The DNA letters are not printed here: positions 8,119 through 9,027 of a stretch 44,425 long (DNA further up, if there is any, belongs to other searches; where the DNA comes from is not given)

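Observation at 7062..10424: Four-gene cassette of fibre-like and lectin-like paralogs placed outside the tail module, between a homing endonuclease and the terminase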

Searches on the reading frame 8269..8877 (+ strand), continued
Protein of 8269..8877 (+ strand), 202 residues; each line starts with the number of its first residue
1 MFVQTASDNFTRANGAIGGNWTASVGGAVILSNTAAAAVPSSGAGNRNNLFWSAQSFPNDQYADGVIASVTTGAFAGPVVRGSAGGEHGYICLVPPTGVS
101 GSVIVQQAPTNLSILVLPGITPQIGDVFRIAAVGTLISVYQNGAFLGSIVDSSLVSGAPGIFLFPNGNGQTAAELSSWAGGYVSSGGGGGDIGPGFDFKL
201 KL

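Call 67: fold_search(model_id=the predicted structure, library=pdb)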
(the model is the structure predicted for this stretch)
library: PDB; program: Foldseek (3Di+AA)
matches with E <= 10: 1784; with E <= 0.001: 85
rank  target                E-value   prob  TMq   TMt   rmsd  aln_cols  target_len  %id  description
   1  8zdo_a                2.4e-06  1.00  0.63  0.43   6.0       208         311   16  Cryo-EM structure of Mycobacteriophage Douge baseplate (gp13, gp17, gp23, gp16, gp18 and gp20) (released 2025-06-25)
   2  4jqt_A                2.8e-05  1.00  0.65  0.33   4.1       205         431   16  Crystal structure of a putative glycosyl hydrolase (BT3469) from Bacteroides thetaiotaomicron VPI-5482 at 2.49 A resol (released 2013-04-17)
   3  6ibu_A                3.4e-05  1.00  0.63  0.54   4.5       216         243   13  Apo Crh5 transglycosylase (released 2019-02-27)
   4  3zr5_A                5.2e-05  1.00  0.62  0.23   4.6       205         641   10  STRUCTURE OF GALACTOCEREBROSIDASE FROM MOUSE (released 2011-09-28)
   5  6ibu_B                5.2e-05  1.00  0.60  0.52   5.2       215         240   13  Apo Crh5 transglycosylase (released 2019-02-27)
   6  4ccc_A                6.1e-05  1.00  0.61  0.22   4.6       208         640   10  STRUCTURE OF MOUSE GALACTOCEREBROSIDASE WITH 4NBDG: ENZYME-SUBSTRATE COMPLEX (released 2013-12-11)
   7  5joz_A                7.5e-05  1.00  0.54  0.25   6.3       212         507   14  Bacteroides ovatus Xyloglucan PUL GH43B (released 2016-08-10)
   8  5nxb_A                7.9e-05  1.00  0.59  0.22   4.7       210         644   10  Mouse galactocerebrosidase in complex with saposin A (released 2017-05-24)
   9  4b1m_C                8.7e-05  1.00  0.55  0.67   4.2       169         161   15  CARBOHYDRATE BINDING MODULE CBM66 FROM BACILLUS SUBTILIS (released 2012-12-12)
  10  4b1m_B                1.1e-04  1.00  0.55  0.66   4.6       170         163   14  CARBOHYDRATE BINDING MODULE CBM66 FROM BACILLUS SUBTILIS (released 2012-12-12)
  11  3ilf_A                1.1e-04  1.00  0.52  0.42   9.4       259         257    8  Crystal structure of porphyranase A (PorA) in complex with neo-porphyrotetraose (released 2010-04-07)
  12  3d6e_A                1.2e-04  1.00  0.56  0.60   5.5       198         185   11  Crystal structure of the engineered 1,3-1,4-beta-glucanase protein from Bacillus licheniformis (released 2009-05-19)
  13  6ibw_B                1.4e-04  1.00  0.61  0.53   4.6       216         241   14  Crh5 transglycosylase in complex with NAG (released 2019-02-27)
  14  4b1l                  1.6e-04  1.00  0.56  0.68   3.8       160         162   14  CARBOHYDRATE BINDING MODULE CBM66 FROM BACILLUS SUBTILIS (released 2012-12-12)
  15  6t2o_BBB              1.6e-04  1.00  0.60  0.52   5.3       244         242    9  Prominent members of the human gut microbiota express endo-acting O-glycanases to initiate mucin breakdown (released 2020-07-08)
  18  4b1m_A                1.9e-04  1.00  0.56  0.67   3.8       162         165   15  CARBOHYDRATE BINDING MODULE CBM66 FROM BACILLUS SUBTILIS (released 2012-12-12)
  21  4azz_A                2.4e-04  1.00  0.57  0.68   4.2       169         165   14  Carbohydrate binding module CBM66 from Bacillus subtilis (released 2012-07-25)
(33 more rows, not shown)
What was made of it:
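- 8269..8823 (+): gp3 lectin-like module (ConA-like beta-jelly roll, CBM66 / Douge BppU-CBM-like). Foldseek hits 8zdo_a at 2.4e-6, plus CBM66, GH16 and the GALC lectin domain (call 67).
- On ConA-like lectin/glucanase beta-jelly roll (CBM66-like CBM): 85 PDB matches at E<=1e-3; the 50 listed are predominantly ConA-like domains: BppU-CBM, CBM66, GH16, GALC lectin domain, ERGIC-53 (call 67).
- Closest known: CBM66. Same: The fold also matches (TMt 0.66-0.68; call 67).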

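Call 69: fold_search(model_id=the predicted structure, library=viral)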
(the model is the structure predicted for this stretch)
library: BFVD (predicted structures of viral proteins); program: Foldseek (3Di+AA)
matches with E <= 10: 1456; with E <= 0.001: 181
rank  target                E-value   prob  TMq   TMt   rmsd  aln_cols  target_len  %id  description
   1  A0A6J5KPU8            7.4e-13  1.00  0.76  0.36   2.6       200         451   25  Uncharacterized protein [uncultured Caudovirales phage]
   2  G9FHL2                1.2e-09  1.00  0.72  0.19   4.2       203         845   21  Putative tail protein [Rhodococcus phage RGL3]
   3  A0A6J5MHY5            2.1e-09  1.00  0.65  0.71   3.4       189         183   19  Uncharacterized protein [uncultured Caudovirales phage]
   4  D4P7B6                2.1e-08  1.00  0.69  0.28   3.7       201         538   17  Tail fiber protein [Rhodococcus phage ReqiPepy6]
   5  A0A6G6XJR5            2.6e-08  1.00  0.66  0.14   4.4       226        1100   15  Minor tail protein [Gordonia phage Skog]
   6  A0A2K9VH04            2.9e-08  1.00  0.72  0.20   2.9       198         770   21  Minor tail protein [Gordonia phage Beenie]
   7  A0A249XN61            4.8e-08  1.00  0.69  0.28   3.0       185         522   19  Minor tail protein [Arthrobacter phage GurgleFerb]
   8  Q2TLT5                4.8e-08  1.00  0.66  0.18   5.1       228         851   17  DUF7257 domain-containing protein [Gordonia phage GTE5]
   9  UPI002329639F         5.1e-08  1.00  0.69  0.68   3.7       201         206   13  (no name look-up for this kind of identifier)
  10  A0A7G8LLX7            7.7e-08  1.00  0.66  0.19   4.8       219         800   13  Minor tail protein [Mycobacterium phage Ellie]
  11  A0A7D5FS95            9.5e-08  1.00  0.67  0.64   3.7       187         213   12  (no name in the UniProt tables at hand)
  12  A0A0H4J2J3            9.5e-08  1.00  0.67  0.31   3.4       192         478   16  Uncharacterized protein [Stenotrophomonas phage IME-SM1]
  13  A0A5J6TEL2            1.6e-07  1.00  0.68  0.23   4.5       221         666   18  Minor tail protein [Gordonia phage GretelLyn]
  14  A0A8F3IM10            2.1e-07  1.00  0.70  0.27   3.3       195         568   23  Hydrolase [Arthrobacter phage Persistence]
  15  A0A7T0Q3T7            2.2e-07  1.00  0.65  0.42   4.9       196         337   15  (no name in the UniProt tables at hand)
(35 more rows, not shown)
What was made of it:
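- Closest known: CBM66. Same: DUF7257 proteins among the BFVD hits are actinophage minor tail proteins (call 69).
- BFVD hits are minor tail, tail-fibre and receptor-binding proteins (call 69).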

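Call 88: search_protein_families(library=pfam, proteins=[P0150, P0109], max_evalue=0.05)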
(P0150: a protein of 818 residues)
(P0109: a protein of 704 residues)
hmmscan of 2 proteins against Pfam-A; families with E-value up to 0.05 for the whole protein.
P0150 (818 aa): 3 families
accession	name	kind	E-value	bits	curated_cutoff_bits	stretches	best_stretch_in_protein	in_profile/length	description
PF13290.12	CHB_HEX_C_1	-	8.5e-12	45.3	22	1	198-266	1-67/67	Chitobiase/beta-hexosaminidase C-terminal domain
PF13287.12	Fn3_assoc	-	5.8e-06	26.8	23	1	209-257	1-48/59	Fn3 associated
PF04616.20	Glyco_hydro_43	-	0.00012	21.9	32.2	1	341-477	3-142/288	Glycosyl hydrolases family 43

P0109 (704 aa): 0 families
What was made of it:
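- The heads are extracellular-type CBM / GH domains whose structural relatives are tail proteins (calls 67, 69, 88).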

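Call 92: find_encoding_contigs(protein=P0070, flank=10000, max_places=2)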
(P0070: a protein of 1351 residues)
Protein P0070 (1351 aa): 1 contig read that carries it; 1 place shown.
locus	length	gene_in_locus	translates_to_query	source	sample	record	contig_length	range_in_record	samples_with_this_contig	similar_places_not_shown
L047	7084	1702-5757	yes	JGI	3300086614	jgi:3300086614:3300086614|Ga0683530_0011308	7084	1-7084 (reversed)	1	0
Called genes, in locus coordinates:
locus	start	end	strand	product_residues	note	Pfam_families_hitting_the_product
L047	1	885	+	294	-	?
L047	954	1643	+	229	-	-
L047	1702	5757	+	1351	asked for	PF13715:CarbopepD_reg_2 (faint), PF17210:SdrD_B (faint), PF22904:NOMO1-like_2nd (faint), PF13620:CarboxypepD_reg (weak)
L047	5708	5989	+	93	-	PF02954:HTH_8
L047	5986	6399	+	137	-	-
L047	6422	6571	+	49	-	-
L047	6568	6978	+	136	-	-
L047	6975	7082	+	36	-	?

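Call 93: find_encoding_contigs(protein=P0015, flank=10000, max_places=2)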
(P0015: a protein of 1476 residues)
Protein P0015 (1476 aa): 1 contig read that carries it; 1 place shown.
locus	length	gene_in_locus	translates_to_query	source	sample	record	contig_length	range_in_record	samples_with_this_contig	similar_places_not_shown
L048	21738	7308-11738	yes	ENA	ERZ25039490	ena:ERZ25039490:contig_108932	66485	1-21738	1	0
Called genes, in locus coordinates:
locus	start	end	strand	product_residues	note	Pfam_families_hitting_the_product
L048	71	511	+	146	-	PF13524:Glyco_trans_1_2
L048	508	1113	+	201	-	-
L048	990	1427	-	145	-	-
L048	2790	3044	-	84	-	-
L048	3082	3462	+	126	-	-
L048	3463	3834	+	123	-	PF01370:Epimerase, PF01073:3Beta_HSD (faint), PF07993:NAD_binding_4 (weak), PF16363:GDP_Man_Dehyd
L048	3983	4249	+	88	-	-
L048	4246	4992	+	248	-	PF05050:Methyltransf_21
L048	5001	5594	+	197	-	PF13489:Methyltransf_23, PF13847:Methyltransf_31 (weak), PF08241:Methyltransf_11, PF08242:Methyltransf_12, PF13649:Methyltransf_25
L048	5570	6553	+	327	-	-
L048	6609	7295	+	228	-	-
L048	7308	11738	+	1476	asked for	-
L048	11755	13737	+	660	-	PF13620:CarboxypepD_reg (faint), PF13715:CarbopepD_reg_2 (faint), PF22904:NOMO1-like_2nd (faint)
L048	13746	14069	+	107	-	PF00196:GerE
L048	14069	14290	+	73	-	PF00313:CSD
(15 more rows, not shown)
